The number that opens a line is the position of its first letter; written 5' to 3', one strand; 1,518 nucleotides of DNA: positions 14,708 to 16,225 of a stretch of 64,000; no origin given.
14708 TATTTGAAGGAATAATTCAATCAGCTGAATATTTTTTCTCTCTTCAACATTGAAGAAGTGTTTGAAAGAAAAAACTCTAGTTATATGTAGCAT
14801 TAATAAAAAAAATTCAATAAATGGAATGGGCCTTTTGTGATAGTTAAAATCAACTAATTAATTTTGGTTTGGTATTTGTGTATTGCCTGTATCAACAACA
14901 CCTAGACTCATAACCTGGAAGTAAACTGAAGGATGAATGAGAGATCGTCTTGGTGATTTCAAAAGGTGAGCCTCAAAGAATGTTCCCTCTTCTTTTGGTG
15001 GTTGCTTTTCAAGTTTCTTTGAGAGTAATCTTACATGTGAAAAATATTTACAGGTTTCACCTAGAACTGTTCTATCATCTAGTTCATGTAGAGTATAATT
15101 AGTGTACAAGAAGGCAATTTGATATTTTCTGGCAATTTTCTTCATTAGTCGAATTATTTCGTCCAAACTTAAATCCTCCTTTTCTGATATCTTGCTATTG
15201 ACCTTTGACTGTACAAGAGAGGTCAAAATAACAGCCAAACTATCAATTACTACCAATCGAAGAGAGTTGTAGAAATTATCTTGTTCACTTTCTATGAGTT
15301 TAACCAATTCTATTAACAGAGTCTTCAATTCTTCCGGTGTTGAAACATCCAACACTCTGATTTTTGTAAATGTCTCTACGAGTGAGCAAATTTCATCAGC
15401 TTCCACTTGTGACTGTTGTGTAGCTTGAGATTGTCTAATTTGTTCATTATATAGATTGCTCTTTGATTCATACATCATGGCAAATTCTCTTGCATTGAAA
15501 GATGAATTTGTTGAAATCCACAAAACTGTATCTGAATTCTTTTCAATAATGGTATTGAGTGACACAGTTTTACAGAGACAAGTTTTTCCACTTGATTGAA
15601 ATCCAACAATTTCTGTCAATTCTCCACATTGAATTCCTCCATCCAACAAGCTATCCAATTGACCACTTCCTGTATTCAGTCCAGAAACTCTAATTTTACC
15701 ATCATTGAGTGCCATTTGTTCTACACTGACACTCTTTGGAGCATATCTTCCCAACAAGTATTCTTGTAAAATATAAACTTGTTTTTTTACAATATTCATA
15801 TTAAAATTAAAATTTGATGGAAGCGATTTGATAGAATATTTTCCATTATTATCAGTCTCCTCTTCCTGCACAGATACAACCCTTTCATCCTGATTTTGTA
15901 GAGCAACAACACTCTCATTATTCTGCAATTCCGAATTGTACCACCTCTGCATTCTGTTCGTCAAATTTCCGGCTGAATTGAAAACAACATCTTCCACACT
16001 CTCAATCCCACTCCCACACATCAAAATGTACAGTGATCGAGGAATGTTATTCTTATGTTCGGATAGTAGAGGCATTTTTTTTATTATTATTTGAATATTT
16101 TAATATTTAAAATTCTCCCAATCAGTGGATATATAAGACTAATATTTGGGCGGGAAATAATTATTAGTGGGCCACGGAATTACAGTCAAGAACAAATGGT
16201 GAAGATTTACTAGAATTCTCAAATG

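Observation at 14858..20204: RAD51 paralog adjacent to a 1311-aa protein with an RPA70 DBD-C-like OB/zinc-ribbon C-terminus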

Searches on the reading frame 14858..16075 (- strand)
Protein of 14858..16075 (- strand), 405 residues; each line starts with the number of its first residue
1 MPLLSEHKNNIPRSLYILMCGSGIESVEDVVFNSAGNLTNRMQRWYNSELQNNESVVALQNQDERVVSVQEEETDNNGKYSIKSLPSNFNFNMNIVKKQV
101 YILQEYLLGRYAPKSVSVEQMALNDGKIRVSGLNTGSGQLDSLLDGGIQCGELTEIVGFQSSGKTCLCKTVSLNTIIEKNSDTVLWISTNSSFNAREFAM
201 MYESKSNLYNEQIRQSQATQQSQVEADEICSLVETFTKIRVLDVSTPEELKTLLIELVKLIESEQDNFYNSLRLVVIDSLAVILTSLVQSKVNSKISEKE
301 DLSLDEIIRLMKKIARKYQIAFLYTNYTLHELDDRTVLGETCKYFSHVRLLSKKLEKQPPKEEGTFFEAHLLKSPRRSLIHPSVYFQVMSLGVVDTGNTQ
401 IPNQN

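Call 3: search_protein_families(library=pfam, proteins=[window:14858-16075:-], max_evalue=1)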
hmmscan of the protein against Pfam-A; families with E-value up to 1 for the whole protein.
window:14858-16075:- (405 aa): 7 families
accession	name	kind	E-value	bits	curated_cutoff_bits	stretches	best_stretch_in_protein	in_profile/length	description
PF08423.17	Rad51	-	3.7e-12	46.5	22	2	132-203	7-85/244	Rad51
PF03796.21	DnaB_C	-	3.2e-09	37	27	1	132-322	1-172/255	DnaB-like helicase C terminal domain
PF00154.27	RecA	-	1.7e-05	24.8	27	1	123-193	22-92/262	recA bacterial DNA recombination protein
PF06745.19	ATPase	-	2.2e-05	24.4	26.6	1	134-289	2-137/231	KaiC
PF14730.11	DUF4468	-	0.0053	17.6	22.6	1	37-95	14-74/92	Domain of unknown function (DUF4468) with TBP-like fold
PF00005.33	ABC_tran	-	0.039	15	25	1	147-233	7-92/137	ABC transporter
PF25280.1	POTRA2_Toc75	-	0.48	11.1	27.5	0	37-69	74-108/112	Toc75-like, second POTRA domain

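Call 11: search_solved_structures(query=window:14858-16075:-, max_evalue=0.01, show_alignments=2)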
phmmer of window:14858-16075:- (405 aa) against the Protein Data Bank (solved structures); distinct sequences matched with E-value up to 0.01: 62 (the best 60 are shown).
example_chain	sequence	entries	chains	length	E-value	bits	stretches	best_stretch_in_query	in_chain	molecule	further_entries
3cmu_A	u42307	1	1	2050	2.4e-18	69.5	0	125-171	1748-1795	Protein recA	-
3cmt_A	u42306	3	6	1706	1.2e-15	60.6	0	125-171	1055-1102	Protein recA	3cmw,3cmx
8faz_D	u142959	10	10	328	1.5e-13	53.7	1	103-356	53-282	DNA repair protein RAD51 homolog 4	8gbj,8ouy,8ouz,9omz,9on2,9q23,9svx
9zzr_D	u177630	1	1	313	1.5e-13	53.7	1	103-356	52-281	DNA repair protein RAD51 homolog 4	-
9q25_D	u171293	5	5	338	1.6e-13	53.6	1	103-356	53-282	DNA repair protein RAD51 homolog 4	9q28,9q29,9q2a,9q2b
3cmv_A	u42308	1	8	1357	8.7e-13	51.2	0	125-171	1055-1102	Protein recA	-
8ouy_A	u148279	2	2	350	4e-09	39.1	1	131-299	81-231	DNA repair protein RAD51 homolog 2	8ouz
8faz_B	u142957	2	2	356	4.3e-09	39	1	132-299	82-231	DNA repair protein RAD51 homolog 2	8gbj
9q2a_B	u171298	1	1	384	6.2e-09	38.5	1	132-299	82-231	DNA repair protein RAD51 homolog 2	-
1n0w_A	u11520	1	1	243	7.1e-07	31.7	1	133-195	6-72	DNA repair protein RAD51 homolog 1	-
8uvw_B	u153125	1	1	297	7.1e-07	31.7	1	130-195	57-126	Breast cancer type 2 susceptibility protein, DNA repair protein RAD51 homolog 1 fusion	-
9ui4_C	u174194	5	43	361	7.6e-07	31.6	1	129-195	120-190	DNA repair protein RAD51 homolog 1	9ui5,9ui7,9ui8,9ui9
8uvw_D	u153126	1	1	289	7.8e-07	31.6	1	133-195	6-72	DNA repair protein RAD51 homolog 1,Breast cancer type 2 susceptibility protein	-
9zzr_F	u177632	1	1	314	8.1e-07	31.5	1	130-194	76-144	DNA repair protein RAD51 homolog 1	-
9zzr_R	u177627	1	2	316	8.2e-07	31.5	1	130-195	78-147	DNA repair protein RAD51 homolog 1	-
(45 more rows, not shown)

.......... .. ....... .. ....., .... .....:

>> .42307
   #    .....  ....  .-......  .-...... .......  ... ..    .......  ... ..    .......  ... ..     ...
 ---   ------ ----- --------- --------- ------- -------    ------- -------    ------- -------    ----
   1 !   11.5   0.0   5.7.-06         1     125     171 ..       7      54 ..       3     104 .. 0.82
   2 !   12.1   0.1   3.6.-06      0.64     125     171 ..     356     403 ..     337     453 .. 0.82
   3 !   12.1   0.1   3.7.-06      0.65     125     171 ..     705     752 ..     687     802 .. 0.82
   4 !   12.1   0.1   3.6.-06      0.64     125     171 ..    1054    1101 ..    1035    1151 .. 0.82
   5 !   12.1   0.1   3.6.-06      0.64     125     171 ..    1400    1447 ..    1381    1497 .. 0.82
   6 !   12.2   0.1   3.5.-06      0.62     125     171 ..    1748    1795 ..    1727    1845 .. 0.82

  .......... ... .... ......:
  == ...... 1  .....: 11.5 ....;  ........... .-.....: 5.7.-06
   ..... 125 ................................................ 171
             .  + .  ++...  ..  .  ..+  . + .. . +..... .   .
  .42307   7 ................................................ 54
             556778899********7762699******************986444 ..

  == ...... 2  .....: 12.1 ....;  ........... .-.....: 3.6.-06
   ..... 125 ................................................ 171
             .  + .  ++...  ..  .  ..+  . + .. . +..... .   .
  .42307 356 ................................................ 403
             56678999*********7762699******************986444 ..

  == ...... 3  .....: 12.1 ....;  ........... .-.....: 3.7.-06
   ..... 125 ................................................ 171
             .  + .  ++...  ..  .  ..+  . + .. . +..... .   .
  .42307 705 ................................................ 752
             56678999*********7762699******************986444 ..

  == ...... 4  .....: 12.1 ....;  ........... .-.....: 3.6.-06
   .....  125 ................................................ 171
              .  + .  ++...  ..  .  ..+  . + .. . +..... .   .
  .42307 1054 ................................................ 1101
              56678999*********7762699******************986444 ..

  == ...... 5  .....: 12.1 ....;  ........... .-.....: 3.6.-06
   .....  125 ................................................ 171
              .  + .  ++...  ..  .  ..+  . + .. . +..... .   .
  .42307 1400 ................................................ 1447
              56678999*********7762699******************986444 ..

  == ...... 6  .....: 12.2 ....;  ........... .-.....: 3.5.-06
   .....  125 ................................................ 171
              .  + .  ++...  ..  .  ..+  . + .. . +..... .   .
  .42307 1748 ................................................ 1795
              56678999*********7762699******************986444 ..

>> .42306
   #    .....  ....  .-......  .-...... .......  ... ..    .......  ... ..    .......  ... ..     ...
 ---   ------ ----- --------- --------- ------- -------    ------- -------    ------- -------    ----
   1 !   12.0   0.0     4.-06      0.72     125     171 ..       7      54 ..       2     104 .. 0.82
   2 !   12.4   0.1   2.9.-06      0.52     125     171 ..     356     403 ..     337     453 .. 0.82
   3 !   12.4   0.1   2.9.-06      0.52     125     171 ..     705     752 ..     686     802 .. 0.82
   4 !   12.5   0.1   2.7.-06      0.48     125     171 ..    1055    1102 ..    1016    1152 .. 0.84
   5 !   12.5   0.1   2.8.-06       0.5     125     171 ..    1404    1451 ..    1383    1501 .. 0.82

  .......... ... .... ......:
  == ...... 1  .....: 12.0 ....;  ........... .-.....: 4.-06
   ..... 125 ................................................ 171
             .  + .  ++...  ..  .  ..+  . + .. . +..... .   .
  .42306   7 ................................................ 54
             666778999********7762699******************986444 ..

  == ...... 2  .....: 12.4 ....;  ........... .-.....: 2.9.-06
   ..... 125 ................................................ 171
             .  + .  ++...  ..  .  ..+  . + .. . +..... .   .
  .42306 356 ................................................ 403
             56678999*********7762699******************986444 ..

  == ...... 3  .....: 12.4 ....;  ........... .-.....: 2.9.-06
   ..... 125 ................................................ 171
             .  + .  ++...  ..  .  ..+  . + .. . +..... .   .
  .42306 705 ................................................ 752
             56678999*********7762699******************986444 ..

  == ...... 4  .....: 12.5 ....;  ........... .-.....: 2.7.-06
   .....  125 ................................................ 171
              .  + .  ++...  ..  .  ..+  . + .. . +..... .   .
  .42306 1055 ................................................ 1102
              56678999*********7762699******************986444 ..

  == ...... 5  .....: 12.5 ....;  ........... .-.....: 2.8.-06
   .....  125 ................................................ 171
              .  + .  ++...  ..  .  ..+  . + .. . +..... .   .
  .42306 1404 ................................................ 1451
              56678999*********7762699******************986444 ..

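Call 12: search_protein_families(library=ncbifam, proteins=[window:14858-16075:-], max_evalue=1)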
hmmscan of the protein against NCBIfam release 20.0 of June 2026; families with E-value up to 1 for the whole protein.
window:14858-16075:- (405 aa): 14 families
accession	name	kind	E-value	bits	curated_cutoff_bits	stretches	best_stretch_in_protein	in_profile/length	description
NF003301.0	PRK04301.1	equivalog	3.4e-14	52.7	259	1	127-329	77-252/316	DNA repair and recombination protein RadA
TIGR02239.1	recomb_RAD51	equivalog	3.4e-12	46.1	478.05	1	129-202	74-151/316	DNA repair protein RAD51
TIGR02237.1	recomb_radB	equivalog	1.9e-11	44.3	172.4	1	140-359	1-180/210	DNA repair and recombination protein RadB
TIGR02236.1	recomb_radA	equivalog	3.3e-11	43.1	361.15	1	127-328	72-247/311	DNA repair and recombination protein RadA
TIGR02238.1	recomb_DMC1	equivalog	1.1e-09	37.9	447.7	1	122-199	67-148/314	meiotic recombinase Dmc1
NF006861.0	PRK09361.1-1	equivalog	8e-09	35.4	278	1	133-341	5-183/235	DNA repair and recombination protein RadB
TIGR03881.1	KaiC_arch_4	hypoth_equivalog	2.1e-06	27.6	247.8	1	133-282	3-133/231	KaiC domain-containing protein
TIGR02012.1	tigrfam_recA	equivalog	4.3e-06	26.3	325.3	1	124-196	27-98/321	recombinase RecA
NF006320.0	PRK08533.1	equivalog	0.00062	19.5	215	1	139-203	12-72/230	flagellar accessory protein FlaH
TIGR00416.1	sms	equivalog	0.0096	14.7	403.05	1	132-291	75-190/454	DNA repair protein RadA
NF052589.1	ArlH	equivalog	0.022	14.5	215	1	138-317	7-151/229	archaellum protein ArlH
NF004723.0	PRK06067.1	subfamily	0.034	13.7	194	0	132-193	15-74/243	flagellar accessory protein FlaH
NF000491.1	chloram_CatA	equivalog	0.064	13.1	270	0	39-114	100-174/208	type A chloramphenicol O-acetyltransferase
TIGR03880.1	KaiC_arch_3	hypoth_equivalog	0.069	12.7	249.45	1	140-190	5-53/224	KaiC domain-containing protein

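Call 17: list_cluster_members(proteins=[P0001, P0002, P0003, window:14858-16075:-])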
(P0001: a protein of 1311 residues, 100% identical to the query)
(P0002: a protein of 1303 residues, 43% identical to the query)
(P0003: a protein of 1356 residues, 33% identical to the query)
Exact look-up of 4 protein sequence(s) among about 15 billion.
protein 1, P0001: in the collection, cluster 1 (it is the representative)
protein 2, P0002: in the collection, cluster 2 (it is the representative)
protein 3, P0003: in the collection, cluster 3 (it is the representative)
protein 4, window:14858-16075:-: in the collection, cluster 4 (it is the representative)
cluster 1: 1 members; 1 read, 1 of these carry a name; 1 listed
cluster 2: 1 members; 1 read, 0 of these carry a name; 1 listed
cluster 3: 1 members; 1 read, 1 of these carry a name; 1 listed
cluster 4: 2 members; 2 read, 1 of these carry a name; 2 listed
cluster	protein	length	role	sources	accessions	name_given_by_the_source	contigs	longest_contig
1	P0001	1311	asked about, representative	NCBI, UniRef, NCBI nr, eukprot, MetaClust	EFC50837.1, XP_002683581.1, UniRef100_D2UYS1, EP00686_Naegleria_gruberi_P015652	predicted protein [Naegleria gruberi] | Predicted protein n=1 Tax=Naegleria gruberi TaxID=5762 RepID=D2UYS1_NAEGR | uncharacterized protein NAEGRDRAFT_61568 [Naegleria gruberi]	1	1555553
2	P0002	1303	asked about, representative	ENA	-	-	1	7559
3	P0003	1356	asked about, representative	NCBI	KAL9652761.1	hypothetical protein ABK040_010794 [Willaertia magna]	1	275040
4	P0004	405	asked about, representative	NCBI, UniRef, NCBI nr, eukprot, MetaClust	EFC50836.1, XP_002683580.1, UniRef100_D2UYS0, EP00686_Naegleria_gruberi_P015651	predicted protein [Naegleria gruberi] | Predicted protein n=1 Tax=Naegleria gruberi TaxID=5762 RepID=D2UYS0_NAEGR | uncharacterized protein NAEGRDRAFT_45247 [Naegleria gruberi]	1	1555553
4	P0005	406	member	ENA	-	-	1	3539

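Call 84: search_solved_structures(query=window:14858-16075:-, max_evalue=1e-8, show_alignments=3)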
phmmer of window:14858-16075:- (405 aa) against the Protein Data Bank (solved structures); distinct sequences matched with E-value up to 1e-8: 9.
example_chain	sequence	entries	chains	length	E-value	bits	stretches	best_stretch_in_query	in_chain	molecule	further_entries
3cmu_A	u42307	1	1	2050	2.4e-18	69.5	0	125-171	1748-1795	Protein recA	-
3cmt_A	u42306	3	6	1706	1.2e-15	60.6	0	125-171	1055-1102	Protein recA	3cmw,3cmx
8faz_D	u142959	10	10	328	1.5e-13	53.7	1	103-356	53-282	DNA repair protein RAD51 homolog 4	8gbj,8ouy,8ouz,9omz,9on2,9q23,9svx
9zzr_D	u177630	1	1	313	1.5e-13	53.7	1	103-356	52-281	DNA repair protein RAD51 homolog 4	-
9q25_D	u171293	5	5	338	1.6e-13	53.6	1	103-356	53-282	DNA repair protein RAD51 homolog 4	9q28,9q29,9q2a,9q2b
3cmv_A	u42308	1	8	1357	8.7e-13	51.2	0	125-171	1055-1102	Protein recA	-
8ouy_A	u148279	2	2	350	4e-09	39.1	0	131-299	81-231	DNA repair protein RAD51 homolog 2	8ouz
8faz_B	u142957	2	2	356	4.3e-09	39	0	132-299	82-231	DNA repair protein RAD51 homolog 2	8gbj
9q2a_B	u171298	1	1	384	6.2e-09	38.5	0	132-299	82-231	DNA repair protein RAD51 homolog 2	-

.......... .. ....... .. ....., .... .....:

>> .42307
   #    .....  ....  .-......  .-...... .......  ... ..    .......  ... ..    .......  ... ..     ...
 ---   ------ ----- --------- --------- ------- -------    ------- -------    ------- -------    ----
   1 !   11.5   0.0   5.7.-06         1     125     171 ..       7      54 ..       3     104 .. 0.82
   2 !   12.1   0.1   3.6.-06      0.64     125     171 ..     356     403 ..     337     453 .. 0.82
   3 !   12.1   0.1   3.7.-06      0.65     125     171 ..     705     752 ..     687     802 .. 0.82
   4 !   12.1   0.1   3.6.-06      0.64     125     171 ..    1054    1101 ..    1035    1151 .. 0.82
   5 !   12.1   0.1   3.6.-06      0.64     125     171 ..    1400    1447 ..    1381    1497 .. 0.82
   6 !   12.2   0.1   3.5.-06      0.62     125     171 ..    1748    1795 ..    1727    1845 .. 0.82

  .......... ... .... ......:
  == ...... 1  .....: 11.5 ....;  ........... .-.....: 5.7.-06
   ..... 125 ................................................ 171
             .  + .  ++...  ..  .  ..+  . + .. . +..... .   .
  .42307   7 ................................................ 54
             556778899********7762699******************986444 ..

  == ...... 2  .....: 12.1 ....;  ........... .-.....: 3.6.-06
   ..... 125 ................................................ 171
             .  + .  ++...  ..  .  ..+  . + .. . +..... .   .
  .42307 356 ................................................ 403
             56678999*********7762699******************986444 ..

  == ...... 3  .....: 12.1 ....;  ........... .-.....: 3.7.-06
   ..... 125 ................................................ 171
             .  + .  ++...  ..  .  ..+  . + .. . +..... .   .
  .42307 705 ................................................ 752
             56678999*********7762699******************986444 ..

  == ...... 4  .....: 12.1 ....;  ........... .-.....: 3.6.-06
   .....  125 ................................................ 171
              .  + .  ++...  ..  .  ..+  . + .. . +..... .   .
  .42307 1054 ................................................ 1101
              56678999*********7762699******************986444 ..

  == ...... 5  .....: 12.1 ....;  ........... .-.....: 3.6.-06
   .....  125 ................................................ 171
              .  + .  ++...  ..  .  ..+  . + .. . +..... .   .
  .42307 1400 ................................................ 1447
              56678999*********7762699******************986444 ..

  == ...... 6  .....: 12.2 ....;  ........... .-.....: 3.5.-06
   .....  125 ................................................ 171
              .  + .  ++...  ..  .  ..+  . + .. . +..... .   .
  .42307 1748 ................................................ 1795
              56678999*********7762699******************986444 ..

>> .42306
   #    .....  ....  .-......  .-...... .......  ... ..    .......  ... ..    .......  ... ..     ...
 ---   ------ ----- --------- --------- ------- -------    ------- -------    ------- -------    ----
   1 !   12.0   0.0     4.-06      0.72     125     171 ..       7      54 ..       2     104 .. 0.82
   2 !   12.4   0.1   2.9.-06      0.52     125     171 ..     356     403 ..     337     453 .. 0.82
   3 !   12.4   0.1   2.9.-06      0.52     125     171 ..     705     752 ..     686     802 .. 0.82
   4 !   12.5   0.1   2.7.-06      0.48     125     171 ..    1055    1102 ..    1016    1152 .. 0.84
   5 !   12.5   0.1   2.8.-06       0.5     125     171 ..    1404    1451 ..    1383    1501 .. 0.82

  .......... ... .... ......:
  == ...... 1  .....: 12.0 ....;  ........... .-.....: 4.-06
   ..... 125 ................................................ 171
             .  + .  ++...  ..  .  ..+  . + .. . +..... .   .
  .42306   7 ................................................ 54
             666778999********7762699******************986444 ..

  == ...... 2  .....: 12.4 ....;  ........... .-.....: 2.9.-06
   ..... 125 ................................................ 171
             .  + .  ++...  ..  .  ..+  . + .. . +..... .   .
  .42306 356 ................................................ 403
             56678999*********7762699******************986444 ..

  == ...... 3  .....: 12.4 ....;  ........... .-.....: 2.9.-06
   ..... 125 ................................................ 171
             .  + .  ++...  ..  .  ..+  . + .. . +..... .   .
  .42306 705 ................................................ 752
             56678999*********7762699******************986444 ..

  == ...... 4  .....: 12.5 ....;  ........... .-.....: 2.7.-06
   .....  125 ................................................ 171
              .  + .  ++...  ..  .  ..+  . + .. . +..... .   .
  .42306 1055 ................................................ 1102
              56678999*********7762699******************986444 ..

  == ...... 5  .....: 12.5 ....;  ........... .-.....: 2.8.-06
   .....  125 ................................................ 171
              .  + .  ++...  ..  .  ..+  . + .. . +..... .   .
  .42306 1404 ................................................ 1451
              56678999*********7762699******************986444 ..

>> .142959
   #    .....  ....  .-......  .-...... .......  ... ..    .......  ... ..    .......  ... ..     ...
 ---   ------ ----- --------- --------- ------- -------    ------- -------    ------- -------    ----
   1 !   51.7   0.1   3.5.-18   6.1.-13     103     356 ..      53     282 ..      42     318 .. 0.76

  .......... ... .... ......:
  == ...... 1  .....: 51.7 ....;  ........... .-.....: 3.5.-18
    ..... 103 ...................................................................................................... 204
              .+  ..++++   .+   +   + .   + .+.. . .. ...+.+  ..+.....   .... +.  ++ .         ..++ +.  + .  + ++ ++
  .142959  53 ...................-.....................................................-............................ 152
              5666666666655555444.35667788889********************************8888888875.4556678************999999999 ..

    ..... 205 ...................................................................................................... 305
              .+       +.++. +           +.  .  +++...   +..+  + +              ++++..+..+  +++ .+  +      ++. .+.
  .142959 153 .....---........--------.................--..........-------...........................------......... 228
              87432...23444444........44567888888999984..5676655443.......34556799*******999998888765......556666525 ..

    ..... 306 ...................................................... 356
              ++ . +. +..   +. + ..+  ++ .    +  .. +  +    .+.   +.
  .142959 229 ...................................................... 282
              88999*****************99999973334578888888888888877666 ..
